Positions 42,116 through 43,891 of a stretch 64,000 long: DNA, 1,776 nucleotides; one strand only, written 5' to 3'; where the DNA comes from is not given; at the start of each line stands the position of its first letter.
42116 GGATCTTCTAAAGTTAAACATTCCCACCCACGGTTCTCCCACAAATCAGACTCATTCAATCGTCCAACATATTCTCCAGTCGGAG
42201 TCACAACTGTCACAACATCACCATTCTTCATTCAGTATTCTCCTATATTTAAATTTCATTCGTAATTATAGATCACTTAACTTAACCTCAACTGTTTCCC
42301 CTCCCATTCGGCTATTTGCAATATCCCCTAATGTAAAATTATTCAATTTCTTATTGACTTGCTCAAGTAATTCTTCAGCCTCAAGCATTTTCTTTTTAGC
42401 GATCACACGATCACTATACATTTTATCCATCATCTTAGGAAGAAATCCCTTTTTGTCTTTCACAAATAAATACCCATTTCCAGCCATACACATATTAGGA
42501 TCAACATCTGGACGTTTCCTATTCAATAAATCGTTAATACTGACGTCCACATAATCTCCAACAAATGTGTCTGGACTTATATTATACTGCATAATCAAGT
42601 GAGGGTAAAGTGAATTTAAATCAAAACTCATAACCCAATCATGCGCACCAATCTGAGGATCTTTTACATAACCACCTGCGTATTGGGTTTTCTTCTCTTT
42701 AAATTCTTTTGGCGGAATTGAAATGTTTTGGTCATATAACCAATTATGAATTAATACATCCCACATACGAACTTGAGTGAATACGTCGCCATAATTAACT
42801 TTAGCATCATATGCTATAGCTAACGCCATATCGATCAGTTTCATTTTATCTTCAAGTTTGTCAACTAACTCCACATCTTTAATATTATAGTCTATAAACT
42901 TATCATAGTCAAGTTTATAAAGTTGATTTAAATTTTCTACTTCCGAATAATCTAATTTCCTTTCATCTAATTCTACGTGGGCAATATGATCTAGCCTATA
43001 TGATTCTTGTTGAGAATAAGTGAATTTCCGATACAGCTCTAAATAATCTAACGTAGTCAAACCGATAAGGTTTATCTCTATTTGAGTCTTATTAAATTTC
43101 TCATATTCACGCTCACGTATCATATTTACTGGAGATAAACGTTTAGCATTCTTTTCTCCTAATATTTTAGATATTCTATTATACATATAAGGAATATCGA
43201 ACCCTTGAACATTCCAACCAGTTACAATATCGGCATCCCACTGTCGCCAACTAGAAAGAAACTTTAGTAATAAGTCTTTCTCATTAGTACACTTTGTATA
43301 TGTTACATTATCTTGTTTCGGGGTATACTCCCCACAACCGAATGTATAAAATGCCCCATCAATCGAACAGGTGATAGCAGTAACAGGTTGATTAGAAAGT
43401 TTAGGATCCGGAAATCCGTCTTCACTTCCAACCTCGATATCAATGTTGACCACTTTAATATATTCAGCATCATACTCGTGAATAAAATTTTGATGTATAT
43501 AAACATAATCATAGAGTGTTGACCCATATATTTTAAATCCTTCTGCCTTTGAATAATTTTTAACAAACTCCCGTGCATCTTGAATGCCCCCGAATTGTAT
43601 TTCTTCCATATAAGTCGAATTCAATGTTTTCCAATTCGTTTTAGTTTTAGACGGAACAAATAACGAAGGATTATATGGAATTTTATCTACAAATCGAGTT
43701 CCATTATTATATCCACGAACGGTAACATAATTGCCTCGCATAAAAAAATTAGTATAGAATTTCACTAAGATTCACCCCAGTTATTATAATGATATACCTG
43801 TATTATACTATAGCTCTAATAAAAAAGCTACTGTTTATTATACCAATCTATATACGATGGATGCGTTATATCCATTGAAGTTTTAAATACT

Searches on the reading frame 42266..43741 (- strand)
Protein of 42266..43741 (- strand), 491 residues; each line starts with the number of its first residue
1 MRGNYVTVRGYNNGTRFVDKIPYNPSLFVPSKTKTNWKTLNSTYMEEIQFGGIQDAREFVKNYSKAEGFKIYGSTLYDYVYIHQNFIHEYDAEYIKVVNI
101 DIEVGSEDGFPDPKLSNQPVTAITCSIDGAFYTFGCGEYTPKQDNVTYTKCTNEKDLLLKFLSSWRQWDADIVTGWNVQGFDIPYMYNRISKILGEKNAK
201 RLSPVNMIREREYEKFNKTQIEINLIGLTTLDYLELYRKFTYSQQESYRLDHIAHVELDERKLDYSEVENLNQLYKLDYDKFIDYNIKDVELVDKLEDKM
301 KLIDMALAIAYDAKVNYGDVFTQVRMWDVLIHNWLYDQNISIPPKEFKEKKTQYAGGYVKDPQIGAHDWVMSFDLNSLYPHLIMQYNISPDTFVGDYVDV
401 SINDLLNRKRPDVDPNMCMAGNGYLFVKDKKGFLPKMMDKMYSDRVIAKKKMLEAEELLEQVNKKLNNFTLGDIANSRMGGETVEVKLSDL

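Call 15: search_protein_families(library=phrogs, proteins=[window:42266-43741:-], max_evalue=0.00001)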
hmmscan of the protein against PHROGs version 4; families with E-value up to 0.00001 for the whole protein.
window:42266-43741:- (491 aa): 4 families
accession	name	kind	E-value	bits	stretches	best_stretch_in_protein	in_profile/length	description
phrog_262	-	DNA, RNA and nucleotide metabolism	2e-164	549.9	1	3-466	17-497/856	DNA polymerase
phrog_2062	-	DNA, RNA and nucleotide metabolism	6.4e-142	474.6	1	2-467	11-497/502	DNA polymerase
phrog_3011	-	DNA, RNA and nucleotide metabolism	1.7e-12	47.9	0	143-192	216-264/576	DNA polymerase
phrog_15725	-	DNA, RNA and nucleotide metabolism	3.1e-09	38.1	0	368-396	6-34/159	DNA polymerase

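Call 18: search_dna_similar(query=window:42266-43741:-, collection=phages, mode=protein, max_rows=25)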
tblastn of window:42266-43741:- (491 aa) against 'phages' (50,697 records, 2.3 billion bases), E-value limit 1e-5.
Records with a match: 2674; places in all: 2677; records where one place covers at least 80% of the query: 2121.
Best place of each record, by identity: <60% 2674.
By first word of the organism name: Escherichia 676; Synechococcus 377; Klebsiella 334; Salmonella 201; Vibrio 136; Aeromonas 92; Shigella 89; Acinetobacter 71; Cyanophage 61; Enterobacter 59; and 67 more.
By host as written in the record: - 469; Escherichia coli 281; Klebsiella pneumoniae 115; Synechococcus 107; Synechococcus sp. 38; Escherichia coli O157:H7 38; Aeromonas salmonicida 38; Salmonella enterica 30; and 588 more.
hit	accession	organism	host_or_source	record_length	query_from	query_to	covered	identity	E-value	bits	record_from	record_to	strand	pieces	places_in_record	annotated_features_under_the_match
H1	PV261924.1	Synechococcus phage RN05-S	Synechococcus sp. MW02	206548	3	468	95%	47.6%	6e-128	416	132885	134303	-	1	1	DNA polymerase family B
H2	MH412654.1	Synechococcus phage S-T4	Synechococcus sp. WH 7803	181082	1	447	91%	49.5%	3e-135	436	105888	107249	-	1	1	DNA polymerase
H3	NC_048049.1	Synechococcus phage S-T4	Synechococcus sp. WH 7803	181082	1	447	91%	49.5%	3e-135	436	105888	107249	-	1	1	DNA polymerase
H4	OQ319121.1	Synechococcus phage S-BM3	Synechococcus sp. WH 7803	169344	1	446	91%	49.0%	6e-135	436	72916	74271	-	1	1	DNA polymerase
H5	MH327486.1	Marine virus AG-341-P01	single cell amplified by WGA-X; seawater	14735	3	447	91%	49.0%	1e-130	424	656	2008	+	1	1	record has no annotation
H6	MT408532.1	Synechococcus phage SynMITS9220M01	Synechococcus sp. MIT S9220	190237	1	447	91%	48.7%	7e-126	409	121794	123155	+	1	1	DNA polymerase | hypothetical protein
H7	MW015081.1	Synechococcus phage S-SRM01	Synechococcus sp. KCZYC6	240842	1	447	91%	48.5%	2e-135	437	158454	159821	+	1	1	DNA polymerase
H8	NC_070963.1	Synechococcus phage S-SRM01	Synechococcus sp. KCZYC6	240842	1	447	91%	48.5%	2e-135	437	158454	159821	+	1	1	DNA polymerase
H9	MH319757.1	Marine virus AG-345-O18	single cell amplified by WGA-X; seawater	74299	3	447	91%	48.6%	3e-132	428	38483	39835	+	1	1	record has no annotation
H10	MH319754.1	Marine virus AG-345-L05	single cell amplified by WGA-X; seawater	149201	1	447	91%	48.1%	7e-129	418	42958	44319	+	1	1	record has no annotation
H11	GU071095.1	Synechococcus phage S-SM2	Synechococcus sp. WH8017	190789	3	447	91%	48.2%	1e-128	417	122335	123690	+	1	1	gp43: DNA polymerase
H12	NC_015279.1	Synechococcus phage S-SM2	Synechococcus sp. WH8017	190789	3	447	91%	48.2%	1e-128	417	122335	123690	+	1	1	gp43: DNA polymerase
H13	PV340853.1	Synechococcus phage Sf-CH8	Synechococcus sp. WH8102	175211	1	447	91%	47.8%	3e-128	416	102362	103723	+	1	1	DNA polymerase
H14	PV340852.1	Synechococcus phage Sf-CH5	Synechococcus sp. WH8102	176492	1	447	91%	47.8%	3e-128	416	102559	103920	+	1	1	DNA polymerase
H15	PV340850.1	Synechococcus phage Sf-CH1b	Synechococcus sp. WH8102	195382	3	447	91%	47.9%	5e-134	433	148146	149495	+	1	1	DNA polymerase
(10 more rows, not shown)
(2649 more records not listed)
